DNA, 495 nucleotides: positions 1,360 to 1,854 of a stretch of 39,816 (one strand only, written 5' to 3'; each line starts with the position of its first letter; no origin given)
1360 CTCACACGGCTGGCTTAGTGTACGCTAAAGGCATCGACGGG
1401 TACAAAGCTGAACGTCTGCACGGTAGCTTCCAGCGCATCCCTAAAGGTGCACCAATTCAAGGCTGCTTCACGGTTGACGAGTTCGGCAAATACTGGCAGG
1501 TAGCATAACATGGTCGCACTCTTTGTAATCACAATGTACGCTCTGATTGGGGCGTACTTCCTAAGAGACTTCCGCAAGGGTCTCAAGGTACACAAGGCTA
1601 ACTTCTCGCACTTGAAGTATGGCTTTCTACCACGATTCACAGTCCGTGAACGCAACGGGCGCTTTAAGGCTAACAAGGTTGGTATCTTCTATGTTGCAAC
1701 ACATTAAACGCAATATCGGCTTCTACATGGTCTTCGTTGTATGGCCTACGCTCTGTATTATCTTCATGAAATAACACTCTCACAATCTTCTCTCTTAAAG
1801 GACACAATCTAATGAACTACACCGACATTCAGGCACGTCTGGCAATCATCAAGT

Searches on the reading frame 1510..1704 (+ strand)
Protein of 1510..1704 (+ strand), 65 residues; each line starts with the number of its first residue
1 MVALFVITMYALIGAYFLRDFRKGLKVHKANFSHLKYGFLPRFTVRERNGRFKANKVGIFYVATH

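Call 18: search_protein_families(library=phrogs, proteins=[window:1510-1704:+])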
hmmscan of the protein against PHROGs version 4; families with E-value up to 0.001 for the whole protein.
window:1510-1704:+ (65 aa): 1 family
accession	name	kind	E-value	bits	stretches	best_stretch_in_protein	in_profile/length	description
phrog_2385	-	unknown function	5.7e-29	101.1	1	1-65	7-66/70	-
